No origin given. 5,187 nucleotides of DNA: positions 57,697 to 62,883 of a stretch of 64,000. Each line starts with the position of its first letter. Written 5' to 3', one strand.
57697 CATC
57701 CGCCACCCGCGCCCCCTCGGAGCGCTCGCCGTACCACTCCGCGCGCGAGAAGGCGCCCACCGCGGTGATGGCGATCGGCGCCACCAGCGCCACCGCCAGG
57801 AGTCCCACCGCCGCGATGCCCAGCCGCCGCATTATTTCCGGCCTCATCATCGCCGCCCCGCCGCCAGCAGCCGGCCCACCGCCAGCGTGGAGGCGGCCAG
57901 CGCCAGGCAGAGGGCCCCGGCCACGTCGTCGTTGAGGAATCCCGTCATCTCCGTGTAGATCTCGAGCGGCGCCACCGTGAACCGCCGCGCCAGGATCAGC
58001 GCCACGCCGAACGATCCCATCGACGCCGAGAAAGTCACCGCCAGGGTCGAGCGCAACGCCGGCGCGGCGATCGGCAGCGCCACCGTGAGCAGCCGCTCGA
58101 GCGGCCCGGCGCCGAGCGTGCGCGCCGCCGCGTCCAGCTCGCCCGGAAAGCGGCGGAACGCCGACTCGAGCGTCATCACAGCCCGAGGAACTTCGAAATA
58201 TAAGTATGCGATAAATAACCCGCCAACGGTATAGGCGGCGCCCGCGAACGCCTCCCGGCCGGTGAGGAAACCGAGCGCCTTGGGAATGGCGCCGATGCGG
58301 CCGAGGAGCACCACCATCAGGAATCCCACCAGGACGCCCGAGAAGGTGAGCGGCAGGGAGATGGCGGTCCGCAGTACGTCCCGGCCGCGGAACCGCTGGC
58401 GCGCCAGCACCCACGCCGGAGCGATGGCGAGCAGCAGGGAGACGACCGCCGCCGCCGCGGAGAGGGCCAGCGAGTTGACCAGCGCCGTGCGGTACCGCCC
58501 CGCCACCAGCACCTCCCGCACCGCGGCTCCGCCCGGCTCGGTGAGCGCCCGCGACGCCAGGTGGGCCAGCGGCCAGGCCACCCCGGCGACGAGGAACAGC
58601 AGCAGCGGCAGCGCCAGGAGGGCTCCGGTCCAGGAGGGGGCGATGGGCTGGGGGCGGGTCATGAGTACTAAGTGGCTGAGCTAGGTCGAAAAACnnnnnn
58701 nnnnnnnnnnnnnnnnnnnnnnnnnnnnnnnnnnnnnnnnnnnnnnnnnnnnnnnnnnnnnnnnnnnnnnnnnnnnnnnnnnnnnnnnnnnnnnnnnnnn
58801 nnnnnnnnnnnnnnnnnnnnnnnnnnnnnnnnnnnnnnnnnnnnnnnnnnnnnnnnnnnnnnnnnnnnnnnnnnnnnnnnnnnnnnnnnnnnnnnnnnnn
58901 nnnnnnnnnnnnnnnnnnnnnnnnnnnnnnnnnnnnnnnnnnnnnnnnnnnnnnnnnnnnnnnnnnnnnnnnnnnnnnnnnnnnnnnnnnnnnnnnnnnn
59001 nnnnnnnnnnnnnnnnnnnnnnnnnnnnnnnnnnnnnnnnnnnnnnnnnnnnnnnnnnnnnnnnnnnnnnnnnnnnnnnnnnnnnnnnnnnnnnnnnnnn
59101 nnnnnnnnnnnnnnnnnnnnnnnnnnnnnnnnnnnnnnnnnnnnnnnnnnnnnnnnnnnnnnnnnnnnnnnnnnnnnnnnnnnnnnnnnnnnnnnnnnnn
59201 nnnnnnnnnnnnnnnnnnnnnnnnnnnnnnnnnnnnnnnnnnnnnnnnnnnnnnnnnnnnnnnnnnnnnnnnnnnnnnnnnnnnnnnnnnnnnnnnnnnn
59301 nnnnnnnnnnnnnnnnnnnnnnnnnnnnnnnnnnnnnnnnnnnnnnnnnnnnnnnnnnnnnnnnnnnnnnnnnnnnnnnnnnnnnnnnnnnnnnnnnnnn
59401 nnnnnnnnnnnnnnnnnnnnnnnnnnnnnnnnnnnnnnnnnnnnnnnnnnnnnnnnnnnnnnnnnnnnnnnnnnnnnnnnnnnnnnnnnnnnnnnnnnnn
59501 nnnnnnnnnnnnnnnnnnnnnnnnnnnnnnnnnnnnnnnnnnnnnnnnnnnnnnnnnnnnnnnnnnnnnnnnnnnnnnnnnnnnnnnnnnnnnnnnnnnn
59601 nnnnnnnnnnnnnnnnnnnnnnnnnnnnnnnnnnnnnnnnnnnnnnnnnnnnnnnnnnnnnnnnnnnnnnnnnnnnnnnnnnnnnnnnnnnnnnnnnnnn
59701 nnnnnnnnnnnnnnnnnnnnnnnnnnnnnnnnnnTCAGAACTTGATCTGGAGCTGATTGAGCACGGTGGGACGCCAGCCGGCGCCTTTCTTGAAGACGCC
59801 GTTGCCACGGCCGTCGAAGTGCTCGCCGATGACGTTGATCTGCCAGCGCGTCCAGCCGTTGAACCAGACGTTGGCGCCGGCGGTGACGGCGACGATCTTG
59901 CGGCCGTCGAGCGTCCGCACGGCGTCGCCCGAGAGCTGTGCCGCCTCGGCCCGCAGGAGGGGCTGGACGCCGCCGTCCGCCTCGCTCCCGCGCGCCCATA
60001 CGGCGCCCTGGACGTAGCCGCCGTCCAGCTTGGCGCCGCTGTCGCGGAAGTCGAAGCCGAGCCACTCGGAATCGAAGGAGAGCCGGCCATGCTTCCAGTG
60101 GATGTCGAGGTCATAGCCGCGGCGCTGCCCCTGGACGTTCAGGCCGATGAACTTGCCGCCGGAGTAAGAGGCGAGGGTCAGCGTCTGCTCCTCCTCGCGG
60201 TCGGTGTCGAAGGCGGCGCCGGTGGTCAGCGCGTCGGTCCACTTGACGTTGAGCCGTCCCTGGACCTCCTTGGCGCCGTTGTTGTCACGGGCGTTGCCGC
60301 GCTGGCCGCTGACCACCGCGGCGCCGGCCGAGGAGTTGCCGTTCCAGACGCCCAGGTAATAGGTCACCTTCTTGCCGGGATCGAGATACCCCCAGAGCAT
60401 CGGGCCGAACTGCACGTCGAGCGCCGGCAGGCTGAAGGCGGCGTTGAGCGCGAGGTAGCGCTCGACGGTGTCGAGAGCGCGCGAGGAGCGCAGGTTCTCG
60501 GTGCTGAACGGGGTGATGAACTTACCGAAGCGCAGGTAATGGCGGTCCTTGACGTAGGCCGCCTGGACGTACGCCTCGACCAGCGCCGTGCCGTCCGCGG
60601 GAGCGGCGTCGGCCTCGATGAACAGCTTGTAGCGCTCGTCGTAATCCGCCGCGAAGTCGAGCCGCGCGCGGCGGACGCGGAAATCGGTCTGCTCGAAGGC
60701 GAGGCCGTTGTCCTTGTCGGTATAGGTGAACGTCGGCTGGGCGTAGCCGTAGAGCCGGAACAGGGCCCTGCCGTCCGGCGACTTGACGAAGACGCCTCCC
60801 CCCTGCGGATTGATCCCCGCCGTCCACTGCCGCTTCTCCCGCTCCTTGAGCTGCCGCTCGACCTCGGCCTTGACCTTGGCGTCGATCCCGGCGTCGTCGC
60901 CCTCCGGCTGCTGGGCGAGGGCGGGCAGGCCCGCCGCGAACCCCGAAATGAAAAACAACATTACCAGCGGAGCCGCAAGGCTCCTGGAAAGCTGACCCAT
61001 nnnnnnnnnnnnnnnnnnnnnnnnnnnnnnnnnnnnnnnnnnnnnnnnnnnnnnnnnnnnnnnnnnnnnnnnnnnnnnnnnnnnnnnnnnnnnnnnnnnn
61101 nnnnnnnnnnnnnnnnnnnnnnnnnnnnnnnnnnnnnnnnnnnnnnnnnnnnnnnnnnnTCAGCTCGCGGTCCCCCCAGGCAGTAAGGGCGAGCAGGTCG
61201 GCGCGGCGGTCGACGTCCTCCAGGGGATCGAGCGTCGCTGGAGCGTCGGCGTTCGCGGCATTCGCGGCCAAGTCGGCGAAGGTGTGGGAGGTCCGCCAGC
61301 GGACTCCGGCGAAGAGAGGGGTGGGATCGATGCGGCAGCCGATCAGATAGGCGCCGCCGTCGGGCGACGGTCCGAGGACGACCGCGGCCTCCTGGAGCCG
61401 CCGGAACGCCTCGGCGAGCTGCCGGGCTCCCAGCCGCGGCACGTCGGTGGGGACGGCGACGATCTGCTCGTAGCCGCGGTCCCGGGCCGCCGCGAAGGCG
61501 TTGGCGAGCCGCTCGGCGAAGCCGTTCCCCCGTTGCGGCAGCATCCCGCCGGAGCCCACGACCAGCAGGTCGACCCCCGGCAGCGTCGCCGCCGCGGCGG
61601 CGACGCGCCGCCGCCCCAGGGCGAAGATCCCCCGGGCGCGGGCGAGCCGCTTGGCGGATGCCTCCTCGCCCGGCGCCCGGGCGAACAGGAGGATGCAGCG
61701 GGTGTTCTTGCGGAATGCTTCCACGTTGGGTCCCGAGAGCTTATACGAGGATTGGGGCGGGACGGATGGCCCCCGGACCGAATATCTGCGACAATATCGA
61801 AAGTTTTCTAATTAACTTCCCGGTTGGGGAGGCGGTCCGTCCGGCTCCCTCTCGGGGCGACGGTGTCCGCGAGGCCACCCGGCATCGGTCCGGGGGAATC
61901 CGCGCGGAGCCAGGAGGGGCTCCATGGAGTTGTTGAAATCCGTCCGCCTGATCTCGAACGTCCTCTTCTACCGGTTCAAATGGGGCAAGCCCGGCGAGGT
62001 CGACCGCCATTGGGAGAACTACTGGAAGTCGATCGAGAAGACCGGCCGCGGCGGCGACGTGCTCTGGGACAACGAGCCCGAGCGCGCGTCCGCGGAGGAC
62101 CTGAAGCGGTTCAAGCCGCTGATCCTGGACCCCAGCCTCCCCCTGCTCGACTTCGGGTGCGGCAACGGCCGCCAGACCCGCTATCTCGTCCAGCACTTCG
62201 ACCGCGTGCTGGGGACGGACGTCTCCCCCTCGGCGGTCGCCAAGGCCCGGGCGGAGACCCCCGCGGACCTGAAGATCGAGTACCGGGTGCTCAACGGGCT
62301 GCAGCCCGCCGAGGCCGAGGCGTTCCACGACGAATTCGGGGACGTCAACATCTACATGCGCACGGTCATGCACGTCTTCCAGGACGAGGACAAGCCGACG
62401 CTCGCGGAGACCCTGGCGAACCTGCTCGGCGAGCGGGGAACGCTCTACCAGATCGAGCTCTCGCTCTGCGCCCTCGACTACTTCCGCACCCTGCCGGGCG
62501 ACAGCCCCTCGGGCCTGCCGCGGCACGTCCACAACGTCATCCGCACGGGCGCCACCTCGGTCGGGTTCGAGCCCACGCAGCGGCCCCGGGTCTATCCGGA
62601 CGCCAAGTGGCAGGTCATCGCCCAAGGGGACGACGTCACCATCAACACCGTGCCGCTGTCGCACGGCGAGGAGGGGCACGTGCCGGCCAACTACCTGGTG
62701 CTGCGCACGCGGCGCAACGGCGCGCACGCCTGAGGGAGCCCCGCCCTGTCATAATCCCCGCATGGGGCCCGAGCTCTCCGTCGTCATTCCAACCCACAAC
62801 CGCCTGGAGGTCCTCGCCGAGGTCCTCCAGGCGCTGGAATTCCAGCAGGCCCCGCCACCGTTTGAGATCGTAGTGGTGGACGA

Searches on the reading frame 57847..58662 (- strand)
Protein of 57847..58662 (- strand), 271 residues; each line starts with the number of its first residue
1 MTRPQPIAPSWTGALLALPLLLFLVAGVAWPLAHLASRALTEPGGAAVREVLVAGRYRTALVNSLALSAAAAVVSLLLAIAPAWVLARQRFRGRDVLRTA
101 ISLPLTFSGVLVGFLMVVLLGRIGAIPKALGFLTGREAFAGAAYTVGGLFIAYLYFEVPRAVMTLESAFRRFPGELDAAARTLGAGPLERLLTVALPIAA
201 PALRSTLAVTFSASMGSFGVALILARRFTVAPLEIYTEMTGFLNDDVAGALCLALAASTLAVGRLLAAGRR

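Call 61: search_protein_families(library=pfam, proteins=[window:57847-58662:-], max_evalue=0.0001)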
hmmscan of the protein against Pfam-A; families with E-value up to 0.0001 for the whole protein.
window:57847-58662:- (271 aa): 1 family
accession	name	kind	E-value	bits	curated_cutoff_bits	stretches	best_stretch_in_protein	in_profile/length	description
PF00528.27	BPD_transp_1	-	1.2e-09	38.6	26.4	1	83-258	5-165/184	Binding-protein-dependent transport system inner membrane component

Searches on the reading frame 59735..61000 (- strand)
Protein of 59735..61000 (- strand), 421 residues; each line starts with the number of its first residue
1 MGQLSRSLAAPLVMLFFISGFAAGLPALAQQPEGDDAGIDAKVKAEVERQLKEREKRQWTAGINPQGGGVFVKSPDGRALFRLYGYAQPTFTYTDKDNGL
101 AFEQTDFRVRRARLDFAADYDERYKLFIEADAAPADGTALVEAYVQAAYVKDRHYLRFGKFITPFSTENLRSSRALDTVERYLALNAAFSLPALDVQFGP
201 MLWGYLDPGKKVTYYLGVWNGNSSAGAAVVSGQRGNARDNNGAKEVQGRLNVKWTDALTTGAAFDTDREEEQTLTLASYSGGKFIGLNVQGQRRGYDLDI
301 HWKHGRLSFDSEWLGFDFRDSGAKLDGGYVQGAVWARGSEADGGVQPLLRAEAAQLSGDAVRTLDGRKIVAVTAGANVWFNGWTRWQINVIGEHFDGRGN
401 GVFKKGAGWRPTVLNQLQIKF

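Call 61: search_protein_families(library=pfam, proteins=[window:59735-61000:-], max_evalue=0.0001)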
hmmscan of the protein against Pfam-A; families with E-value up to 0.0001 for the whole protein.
window:59735-61000:- (421 aa): 1 family
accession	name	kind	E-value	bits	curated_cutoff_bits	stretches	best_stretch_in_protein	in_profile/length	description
PF07396.17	Porin_O_P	-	4.5e-14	52.9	20.9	1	83-395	3-346/370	Phosphate-selective porin O and P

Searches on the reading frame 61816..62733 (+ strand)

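Call 75: search_protein_families(library=pfam, proteins=[window:61816-62733:+], max_evalue=0.00001)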
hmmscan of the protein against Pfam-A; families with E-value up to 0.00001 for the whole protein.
window:61816-62733:+ (305 aa): 4 families
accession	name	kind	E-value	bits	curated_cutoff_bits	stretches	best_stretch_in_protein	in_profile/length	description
PF13649.12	Methyltransf_25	-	2.2e-11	44.7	27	1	111-208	2-97/97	Methyltransferase domain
PF08241.18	Methyltransf_11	-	5.9e-11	43.3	21.2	1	111-210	1-93/95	Methyltransferase domain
PF08242.18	Methyltransf_12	-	1e-09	39.4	30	1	111-210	1-98/98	Methyltransferase domain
PF13489.12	Methyltransf_23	-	3.6e-07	30.5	27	1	93-215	10-119/164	Methyltransferase domain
